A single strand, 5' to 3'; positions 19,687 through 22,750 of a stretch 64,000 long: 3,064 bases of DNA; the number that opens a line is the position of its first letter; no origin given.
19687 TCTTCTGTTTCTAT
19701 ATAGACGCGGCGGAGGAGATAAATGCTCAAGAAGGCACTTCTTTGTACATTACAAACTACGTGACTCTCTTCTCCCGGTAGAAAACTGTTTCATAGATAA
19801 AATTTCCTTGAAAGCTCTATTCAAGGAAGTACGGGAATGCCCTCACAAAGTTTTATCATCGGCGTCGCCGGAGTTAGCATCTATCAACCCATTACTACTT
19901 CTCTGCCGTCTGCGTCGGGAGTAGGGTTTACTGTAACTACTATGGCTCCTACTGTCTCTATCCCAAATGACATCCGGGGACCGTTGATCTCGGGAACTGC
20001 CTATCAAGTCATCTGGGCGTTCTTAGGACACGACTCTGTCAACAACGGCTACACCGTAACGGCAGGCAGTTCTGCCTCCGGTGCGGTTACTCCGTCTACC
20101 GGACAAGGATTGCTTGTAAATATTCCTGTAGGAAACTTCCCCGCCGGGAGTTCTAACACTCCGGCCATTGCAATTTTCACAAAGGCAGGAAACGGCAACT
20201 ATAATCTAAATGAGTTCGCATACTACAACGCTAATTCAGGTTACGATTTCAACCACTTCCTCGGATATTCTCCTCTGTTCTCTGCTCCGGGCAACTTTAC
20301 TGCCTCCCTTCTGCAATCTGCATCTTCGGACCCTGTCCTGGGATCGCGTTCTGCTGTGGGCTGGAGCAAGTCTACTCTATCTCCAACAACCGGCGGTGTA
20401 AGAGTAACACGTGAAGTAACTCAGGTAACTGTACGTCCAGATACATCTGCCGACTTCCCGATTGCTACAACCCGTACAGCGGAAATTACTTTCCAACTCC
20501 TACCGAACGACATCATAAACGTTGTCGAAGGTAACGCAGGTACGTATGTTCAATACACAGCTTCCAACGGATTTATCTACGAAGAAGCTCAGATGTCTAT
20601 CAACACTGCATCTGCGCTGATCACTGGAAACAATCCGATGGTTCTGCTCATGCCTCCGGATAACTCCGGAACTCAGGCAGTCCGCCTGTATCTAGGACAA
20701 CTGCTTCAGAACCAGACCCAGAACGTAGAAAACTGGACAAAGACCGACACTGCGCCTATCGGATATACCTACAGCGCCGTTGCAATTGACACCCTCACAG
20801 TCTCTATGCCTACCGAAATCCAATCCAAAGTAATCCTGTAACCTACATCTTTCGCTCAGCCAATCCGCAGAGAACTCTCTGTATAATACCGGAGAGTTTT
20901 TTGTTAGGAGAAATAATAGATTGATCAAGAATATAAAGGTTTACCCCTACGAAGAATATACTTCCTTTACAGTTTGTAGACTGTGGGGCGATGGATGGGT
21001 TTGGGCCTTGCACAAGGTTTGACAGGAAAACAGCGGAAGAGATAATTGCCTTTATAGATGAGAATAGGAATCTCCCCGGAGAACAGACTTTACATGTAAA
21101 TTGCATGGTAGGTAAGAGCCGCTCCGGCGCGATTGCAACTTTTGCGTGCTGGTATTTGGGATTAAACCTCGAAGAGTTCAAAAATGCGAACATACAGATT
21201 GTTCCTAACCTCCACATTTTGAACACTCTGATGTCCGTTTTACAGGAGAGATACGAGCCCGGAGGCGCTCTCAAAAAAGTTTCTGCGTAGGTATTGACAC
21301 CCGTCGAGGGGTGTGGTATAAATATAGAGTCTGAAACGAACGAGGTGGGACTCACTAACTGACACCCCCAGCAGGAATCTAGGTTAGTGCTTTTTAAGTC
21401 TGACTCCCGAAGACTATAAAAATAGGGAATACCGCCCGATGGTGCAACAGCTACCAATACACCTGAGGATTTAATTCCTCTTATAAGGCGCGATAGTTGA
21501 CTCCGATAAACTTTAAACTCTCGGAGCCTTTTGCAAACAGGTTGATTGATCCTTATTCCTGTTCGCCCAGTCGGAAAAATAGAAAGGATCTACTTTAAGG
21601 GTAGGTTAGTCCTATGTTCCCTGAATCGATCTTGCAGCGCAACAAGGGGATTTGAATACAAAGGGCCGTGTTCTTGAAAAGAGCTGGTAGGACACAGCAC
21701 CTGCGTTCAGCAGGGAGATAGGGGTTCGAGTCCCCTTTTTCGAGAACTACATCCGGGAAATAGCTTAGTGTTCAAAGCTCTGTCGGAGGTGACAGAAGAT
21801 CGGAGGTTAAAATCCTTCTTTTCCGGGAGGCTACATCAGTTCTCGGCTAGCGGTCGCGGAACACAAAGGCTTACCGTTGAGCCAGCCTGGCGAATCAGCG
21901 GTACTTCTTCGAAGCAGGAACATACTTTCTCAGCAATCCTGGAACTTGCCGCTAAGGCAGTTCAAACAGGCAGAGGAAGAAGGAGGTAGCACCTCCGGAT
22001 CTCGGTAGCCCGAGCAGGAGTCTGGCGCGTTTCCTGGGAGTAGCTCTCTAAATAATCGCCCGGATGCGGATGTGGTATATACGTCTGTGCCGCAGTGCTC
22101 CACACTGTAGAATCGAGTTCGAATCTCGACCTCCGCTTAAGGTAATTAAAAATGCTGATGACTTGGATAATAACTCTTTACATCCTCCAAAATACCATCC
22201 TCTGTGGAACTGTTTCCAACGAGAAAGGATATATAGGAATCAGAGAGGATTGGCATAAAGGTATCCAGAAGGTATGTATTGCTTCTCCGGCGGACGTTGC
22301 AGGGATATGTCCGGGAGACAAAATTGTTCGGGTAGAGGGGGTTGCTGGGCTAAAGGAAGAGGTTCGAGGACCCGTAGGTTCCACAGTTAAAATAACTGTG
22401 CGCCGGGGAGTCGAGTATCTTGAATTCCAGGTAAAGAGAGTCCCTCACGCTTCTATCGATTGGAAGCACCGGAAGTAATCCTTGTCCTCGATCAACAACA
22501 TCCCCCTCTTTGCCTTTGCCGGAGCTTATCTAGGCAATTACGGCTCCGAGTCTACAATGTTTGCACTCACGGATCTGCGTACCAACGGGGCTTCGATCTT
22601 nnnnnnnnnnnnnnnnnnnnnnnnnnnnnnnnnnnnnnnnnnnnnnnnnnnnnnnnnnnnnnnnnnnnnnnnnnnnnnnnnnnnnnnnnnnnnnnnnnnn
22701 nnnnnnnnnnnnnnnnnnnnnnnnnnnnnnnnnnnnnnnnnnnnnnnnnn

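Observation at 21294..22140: Promoter-driven 0.85-kb non-coding locus with three tRNA-like cloverleaves that have aberrant anticodon arms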

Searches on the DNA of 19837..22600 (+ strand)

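Call 4: search_rna_families(source=window, start=20800, end=22500, threshold=evalue, max_evalue=10, show_alignments=6)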
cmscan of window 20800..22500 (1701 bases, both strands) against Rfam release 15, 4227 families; matches with E-value up to 10: 5.
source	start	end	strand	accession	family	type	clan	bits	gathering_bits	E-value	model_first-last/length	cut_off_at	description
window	21754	21826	+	RF00005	tRNA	Gene; tRNA;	CL00001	44.9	29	6.5e-08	1-71/71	no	tRNA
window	21674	21744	+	RF00005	tRNA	Gene; tRNA;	CL00001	34.4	29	5.3e-05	1-71/71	no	tRNA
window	21495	21533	+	RF04001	mir-7918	Gene; miRNA;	-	17.9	80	1.8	1-58/58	no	mir-7918 microRNA precursor family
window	21308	21440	+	RF00614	SNORA11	Gene; snRNA; snoRNA; HACA-box;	-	16.2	36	3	1-129/129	no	Small nucleolar RNA SNORA11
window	21004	21126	+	RF01497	ALIL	Cis-reg;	-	11.7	50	4.5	1-117/117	no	ALIL pseudoknot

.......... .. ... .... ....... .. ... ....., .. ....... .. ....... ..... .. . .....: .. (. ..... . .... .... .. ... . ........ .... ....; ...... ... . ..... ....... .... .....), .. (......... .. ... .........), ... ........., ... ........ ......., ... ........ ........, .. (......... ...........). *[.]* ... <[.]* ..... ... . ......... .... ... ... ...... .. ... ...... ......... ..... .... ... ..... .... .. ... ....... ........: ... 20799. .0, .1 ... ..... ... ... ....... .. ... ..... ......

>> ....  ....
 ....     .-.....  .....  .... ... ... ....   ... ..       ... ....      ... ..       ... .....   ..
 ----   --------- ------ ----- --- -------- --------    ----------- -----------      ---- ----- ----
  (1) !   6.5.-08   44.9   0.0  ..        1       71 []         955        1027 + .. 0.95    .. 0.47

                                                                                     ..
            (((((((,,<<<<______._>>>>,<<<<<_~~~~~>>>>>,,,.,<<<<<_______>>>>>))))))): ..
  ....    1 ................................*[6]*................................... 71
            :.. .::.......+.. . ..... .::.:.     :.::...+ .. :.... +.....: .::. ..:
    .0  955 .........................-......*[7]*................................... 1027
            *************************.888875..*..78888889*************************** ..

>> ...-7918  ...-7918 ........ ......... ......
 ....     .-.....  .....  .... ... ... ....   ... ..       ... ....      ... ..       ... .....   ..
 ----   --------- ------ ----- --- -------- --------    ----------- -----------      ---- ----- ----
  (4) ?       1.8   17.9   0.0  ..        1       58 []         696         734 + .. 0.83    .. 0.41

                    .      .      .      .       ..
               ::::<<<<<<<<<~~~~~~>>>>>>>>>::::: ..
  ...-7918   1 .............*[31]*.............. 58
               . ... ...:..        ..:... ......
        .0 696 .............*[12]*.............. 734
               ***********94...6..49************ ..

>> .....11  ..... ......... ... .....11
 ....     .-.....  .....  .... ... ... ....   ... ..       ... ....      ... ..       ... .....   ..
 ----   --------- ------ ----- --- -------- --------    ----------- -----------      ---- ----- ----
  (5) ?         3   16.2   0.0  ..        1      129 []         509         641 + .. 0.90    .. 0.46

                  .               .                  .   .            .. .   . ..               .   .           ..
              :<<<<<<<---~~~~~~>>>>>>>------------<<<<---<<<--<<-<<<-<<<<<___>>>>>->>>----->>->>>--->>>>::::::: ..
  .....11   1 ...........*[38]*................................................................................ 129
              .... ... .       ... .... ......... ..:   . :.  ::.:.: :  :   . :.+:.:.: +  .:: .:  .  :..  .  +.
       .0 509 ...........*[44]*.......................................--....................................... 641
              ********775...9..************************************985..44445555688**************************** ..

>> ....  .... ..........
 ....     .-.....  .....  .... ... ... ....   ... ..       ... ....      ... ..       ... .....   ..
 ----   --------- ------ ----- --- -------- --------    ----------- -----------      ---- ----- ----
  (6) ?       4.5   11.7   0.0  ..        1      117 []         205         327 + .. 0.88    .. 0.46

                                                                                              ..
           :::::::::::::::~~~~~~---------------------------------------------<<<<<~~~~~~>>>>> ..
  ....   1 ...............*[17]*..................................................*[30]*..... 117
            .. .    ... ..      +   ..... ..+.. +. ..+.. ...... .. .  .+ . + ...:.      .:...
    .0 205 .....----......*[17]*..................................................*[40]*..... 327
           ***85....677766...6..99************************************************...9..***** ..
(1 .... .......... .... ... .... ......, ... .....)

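Call 8: search_dna_similar(query=window:21290-22150:+, collection=phages, mode=distant)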
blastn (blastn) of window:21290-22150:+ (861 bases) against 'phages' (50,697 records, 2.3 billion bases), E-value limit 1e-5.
No match.

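Call 26: search_rna_families(sources=[L001, L003, L004, L005, L006, L007, L008], threshold=gathering)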
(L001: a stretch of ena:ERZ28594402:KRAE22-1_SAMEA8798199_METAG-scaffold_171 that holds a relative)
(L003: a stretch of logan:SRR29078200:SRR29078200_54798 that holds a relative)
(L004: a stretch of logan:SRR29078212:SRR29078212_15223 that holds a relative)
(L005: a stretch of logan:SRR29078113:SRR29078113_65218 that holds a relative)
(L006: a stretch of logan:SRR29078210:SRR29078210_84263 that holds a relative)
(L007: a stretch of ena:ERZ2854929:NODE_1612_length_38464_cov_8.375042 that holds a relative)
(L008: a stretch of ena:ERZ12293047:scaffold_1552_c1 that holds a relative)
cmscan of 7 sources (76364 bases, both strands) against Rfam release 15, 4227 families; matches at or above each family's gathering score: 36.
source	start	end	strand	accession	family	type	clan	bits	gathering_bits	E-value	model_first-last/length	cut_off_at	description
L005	8704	8774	+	RF00005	tRNA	Gene; tRNA;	CL00001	63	29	3.1e-11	1-71/71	no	tRNA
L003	10425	10495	+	RF00005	tRNA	Gene; tRNA;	CL00001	61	29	1.2e-10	1-71/71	no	tRNA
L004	9757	9827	+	RF00005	tRNA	Gene; tRNA;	CL00001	61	29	1.2e-10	1-71/71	no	tRNA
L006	8893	8963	+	RF00005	tRNA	Gene; tRNA;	CL00001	59.9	29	2.2e-10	1-71/71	no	tRNA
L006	8321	8391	+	RF00005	tRNA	Gene; tRNA;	CL00001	59.6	29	2.7e-10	1-71/71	no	tRNA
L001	7385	7466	+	RF00005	tRNA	Gene; tRNA;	CL00001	56.4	29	2e-09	1-71/71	no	tRNA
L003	8161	8231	+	RF00005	tRNA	Gene; tRNA;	CL00001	55.9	29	2.8e-09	1-71/71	no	tRNA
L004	7493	7563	+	RF00005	tRNA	Gene; tRNA;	CL00001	55.9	29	2.8e-09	1-71/71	no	tRNA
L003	9778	9849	+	RF00005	tRNA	Gene; tRNA;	CL00001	55.4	29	3.9e-09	1-71/71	no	tRNA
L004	9110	9181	+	RF00005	tRNA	Gene; tRNA;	CL00001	55.4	29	3.9e-09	1-71/71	no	tRNA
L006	8241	8311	+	RF00005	tRNA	Gene; tRNA;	CL00001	53.7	29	1.1e-08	1-71/71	no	tRNA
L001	8733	8805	+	RF00005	tRNA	Gene; tRNA;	CL00001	53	29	1.8e-08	1-71/71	no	tRNA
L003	10500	10571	+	RF00005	tRNA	Gene; tRNA;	CL00001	52.5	29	2.4e-08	1-71/71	no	tRNA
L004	9832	9903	+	RF00005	tRNA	Gene; tRNA;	CL00001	52.5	29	2.4e-08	1-71/71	no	tRNA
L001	7471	7561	+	RF00005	tRNA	Gene; tRNA;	CL00001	51.9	29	3.7e-08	1-71/71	no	tRNA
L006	8818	8888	+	RF00005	tRNA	Gene; tRNA;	CL00001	51.2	29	5.5e-08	1-71/71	no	tRNA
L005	9398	9469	+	RF00005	tRNA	Gene; tRNA;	CL00001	50.7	29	7.7e-08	1-71/71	no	tRNA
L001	6866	6937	+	RF00005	tRNA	Gene; tRNA;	CL00001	50.1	29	1.1e-07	1-71/71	no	tRNA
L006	8968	9038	+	RF00005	tRNA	Gene; tRNA;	CL00001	49.4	29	1.8e-07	1-71/71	no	tRNA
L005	8783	8853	+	RF00005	tRNA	Gene; tRNA;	CL00001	49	29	2.2e-07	1-71/71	no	tRNA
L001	7158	7228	+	RF00005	tRNA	Gene; tRNA;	CL00001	48.8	29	2.6e-07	1-71/71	no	tRNA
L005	10550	10621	+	RF00005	tRNA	Gene; tRNA;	CL00001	45.4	29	2.2e-06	1-71/71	no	tRNA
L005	10665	10735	+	RF00005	tRNA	Gene; tRNA;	CL00001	44.2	29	4.6e-06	1-71/71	no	tRNA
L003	8242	8312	+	RF00005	tRNA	Gene; tRNA;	CL00001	43.8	29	5.9e-06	1-71/71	no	tRNA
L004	7574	7644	+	RF00005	tRNA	Gene; tRNA;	CL00001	43.8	29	5.9e-06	1-71/71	no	tRNA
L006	9119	9203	+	RF00005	tRNA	Gene; tRNA;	CL00001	42.1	29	1.8e-05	1-71/71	no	tRNA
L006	9043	9114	+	RF00005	tRNA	Gene; tRNA;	CL00001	41.8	29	2.1e-05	1-71/71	no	tRNA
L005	10740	10810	+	RF00005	tRNA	Gene; tRNA;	CL00001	40.6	29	4.8e-05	1-71/71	no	tRNA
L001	9073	9145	+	RF00005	tRNA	Gene; tRNA;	CL00001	40.3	29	5.4e-05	1-71/71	no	tRNA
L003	8551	8622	+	RF00005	tRNA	Gene; tRNA;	CL00001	40.3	29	5.5e-05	1-71/71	no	tRNA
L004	7883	7954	+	RF00005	tRNA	Gene; tRNA;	CL00001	40.3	29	5.5e-05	1-71/71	no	tRNA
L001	6482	6552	+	RF00005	tRNA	Gene; tRNA;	CL00001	37.7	29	0.00029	1-71/71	no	tRNA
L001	7308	7380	+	RF00005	tRNA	Gene; tRNA;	CL00001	37.4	29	0.00034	1-71/71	no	tRNA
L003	10577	10660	+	RF00005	tRNA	Gene; tRNA;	CL00001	36.7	29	0.00054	1-71/71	no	tRNA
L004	9909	9992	+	RF00005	tRNA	Gene; tRNA;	CL00001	36.7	29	0.00054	1-71/71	no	tRNA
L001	8660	8728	+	RF00005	tRNA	Gene; tRNA;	CL00001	29.4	29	0.057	1-71/71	no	tRNA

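Call 31: search_rna_families(source=L001, start=6380, end=6580, threshold=evalue, max_evalue=1, show_alignments=2)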
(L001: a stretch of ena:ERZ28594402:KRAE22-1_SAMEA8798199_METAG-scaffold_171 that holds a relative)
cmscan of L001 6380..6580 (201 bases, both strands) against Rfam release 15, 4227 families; matches with E-value up to 1: 2.
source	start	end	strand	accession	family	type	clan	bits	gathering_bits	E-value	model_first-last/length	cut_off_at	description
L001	6482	6552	+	RF00005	tRNA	Gene; tRNA;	CL00001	37.7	29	7.6e-07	1-71/71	no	tRNA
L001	6408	6472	+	RF00005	tRNA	Gene; tRNA;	CL00001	22.5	29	0.012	1-71/71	no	tRNA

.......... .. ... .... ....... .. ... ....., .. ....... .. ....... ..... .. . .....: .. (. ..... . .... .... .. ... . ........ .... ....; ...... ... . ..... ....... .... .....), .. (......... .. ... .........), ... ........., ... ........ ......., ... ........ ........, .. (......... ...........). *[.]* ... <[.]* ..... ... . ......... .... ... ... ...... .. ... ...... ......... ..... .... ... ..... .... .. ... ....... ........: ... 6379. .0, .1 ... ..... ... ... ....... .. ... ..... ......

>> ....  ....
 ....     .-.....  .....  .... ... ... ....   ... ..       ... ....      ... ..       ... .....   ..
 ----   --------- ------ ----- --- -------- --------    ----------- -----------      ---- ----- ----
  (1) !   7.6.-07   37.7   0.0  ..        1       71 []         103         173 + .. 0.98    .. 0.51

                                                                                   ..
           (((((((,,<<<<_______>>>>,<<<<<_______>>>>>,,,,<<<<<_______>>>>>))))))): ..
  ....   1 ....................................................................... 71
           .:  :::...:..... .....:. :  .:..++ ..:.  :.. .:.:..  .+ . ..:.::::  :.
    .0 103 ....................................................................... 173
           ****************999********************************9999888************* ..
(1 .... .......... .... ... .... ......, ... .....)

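Call 42: search_dna_similar(query=window:21670-21830:+, collection=phages, mode=distant, max_evalue=10, max_rows=25)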
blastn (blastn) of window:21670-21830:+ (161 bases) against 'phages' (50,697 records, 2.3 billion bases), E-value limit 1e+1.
Records with a match: 56; places in all: 56; records where one place covers at least 80% of the query: 0.
Best place of each record, by identity: >=99% 7; 90-95% 4; 80-90% 14; 60-80% 31.
By first word of the organism name: Streptomyces 20; Caulobacter 9; Synechococcus 7; Enterococcus 4; Pseudomonas 4; Gordonia 3; Bertelyvirus 2; uncultured 2; Faecalibacterium 2; Salmonella 1; and 2 more.
By host as written in the record: Streptomyces griseus ATCC 10137 13; Caulobacter vibrioides CB15 11; Synechococcus sp. WH8102 4; - 3; Enterococcus faecalis 3; Gordonia terrae 3612 3; Pseudomonas aeruginosa 3; Streptomyces scabiei RL-34 2; and 11 more.
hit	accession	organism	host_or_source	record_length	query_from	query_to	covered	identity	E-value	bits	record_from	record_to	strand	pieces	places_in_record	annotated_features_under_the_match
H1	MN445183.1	Salmonella phage vB_SalM_SA002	Salmonella enterica subsp. enterica ...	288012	92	153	39%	75.8%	2e+0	38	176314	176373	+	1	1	hypothetical protein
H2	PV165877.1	Streptomyces phage CeilingFan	Streptomyces griseus ATCC 10137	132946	27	79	33%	75.4%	6e+0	36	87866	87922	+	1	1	154: tRNA-Ala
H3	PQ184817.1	Streptomyces phage Jollison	Streptomyces lividans JI 1326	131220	27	79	33%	75.4%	6e+0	36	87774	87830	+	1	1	153: tRNA-Ala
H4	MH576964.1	Streptomyces phage Starbow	Streptomyces griseus ATCC 10137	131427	27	79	33%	75.4%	6e+0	36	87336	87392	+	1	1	151: tRNA-Ala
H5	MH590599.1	Streptomyces phage Karimac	Streptomyces griseus ATCC 10137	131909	27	79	33%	75.4%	6e+0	36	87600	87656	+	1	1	152: tRNA-Ala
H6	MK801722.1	Streptomyces phage Birchlyn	Streptomyces griseus ATCC 10137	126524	27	79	33%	75.4%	6e+0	36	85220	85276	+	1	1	152: tRNA-Ala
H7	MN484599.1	Streptomyces phage Wipeout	Streptomyces griseus ATCC 10137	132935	27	79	33%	75.4%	6e+0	36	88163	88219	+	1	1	148: tRNA-Ala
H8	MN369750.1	Streptomyces phage TomSawyer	Streptomyces griseus ATCC 10137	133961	27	79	33%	75.4%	6e+0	36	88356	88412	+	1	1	156: tRNA-Ala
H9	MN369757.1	Streptomyces phage Bordeaux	Streptomyces griseus ATCC 10137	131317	27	79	33%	75.4%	6e+0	36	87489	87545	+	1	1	152: tRNA-Ala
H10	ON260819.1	Streptomyces phage SaltySpitoon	Streptomyces griseus ATCC 10137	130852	27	79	33%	75.4%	6e+0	36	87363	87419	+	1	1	153: tRNA-Ala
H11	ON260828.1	Streptomyces phage Quaran19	Streptomyces griseus ATCC 10137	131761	27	79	33%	75.4%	6e+0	36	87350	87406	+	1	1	153: tRNA-Ala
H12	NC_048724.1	Streptomyces phage Karimac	Streptomyces griseus ATCC 10137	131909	27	79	33%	75.4%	6e+0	36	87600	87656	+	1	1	152: tRNA-Ala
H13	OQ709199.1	Streptomyces phage PumpkinSpice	Streptomyces griseofuscus ATCC 23916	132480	27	79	33%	75.4%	6e+0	36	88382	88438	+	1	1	156: tRNA-Ala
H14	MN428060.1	Streptomyces phage IchabodCrane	Streptomyces scabiei RL-34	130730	27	79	33%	75.4%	6e+0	36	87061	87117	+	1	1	148: tRNA-Ala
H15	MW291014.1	Streptomyces phage MindFlayer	Streptomyces mirabilis NRRL B-2400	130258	27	79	33%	75.4%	6e+0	36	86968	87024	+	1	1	149: tRNA-Ala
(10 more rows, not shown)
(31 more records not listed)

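Call 43: search_dna_similar(query=window:22060-22140:+, collection=phages, mode=distant, max_evalue=10, max_rows=25)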
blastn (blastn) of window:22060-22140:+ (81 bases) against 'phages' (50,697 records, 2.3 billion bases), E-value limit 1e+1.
Records with a match: 9; places in all: 9; records where one place covers at least 80% of the query: 0.
Best place of each record, by identity: >=99% 1; 95-99% 2; 80-90% 6.
By first word of the organism name: Prevotella 6; Rhizobium 2; Bacteriophage 1.
By host as written in the record: Prevotella sp. 6; Rhizobium radiobacter P007 2; - 1.
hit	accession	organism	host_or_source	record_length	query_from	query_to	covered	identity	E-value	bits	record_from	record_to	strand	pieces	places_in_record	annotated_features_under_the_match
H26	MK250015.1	Prevotella phage Lak-A1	Prevotella sp.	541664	44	69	32%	86.2%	8e+0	34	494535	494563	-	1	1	record has no annotation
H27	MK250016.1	Prevotella phage Lak-A1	Prevotella sp.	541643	44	69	32%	86.2%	8e+0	34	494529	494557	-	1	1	record has no annotation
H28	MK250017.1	Prevotella phage Lak-A1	Prevotella sp.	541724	44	69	32%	86.2%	8e+0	34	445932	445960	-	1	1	record has no annotation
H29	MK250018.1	Prevotella phage Lak-A1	Prevotella sp.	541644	44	69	32%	86.2%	8e+0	34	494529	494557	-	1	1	record has no annotation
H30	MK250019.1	Prevotella phage Lak-A2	Prevotella sp.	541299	44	69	32%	86.2%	8e+0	34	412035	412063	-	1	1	record has no annotation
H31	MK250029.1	Prevotella phage Lak-C1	Prevotella sp.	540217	44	69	32%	86.2%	8e+0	34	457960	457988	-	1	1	record has no annotation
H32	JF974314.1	Rhizobium phage RR1-A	Rhizobium radiobacter P007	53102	55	77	28%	95.7%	8e+0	35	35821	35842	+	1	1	tRNA-Met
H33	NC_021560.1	Rhizobium phage RR1-A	Rhizobium radiobacter P007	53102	55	77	28%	95.7%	8e+0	35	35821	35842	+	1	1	tRNA-Met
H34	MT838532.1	Bacteriophage sp.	human fecal samples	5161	54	71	22%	100.0%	8e+0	34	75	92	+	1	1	record has no annotation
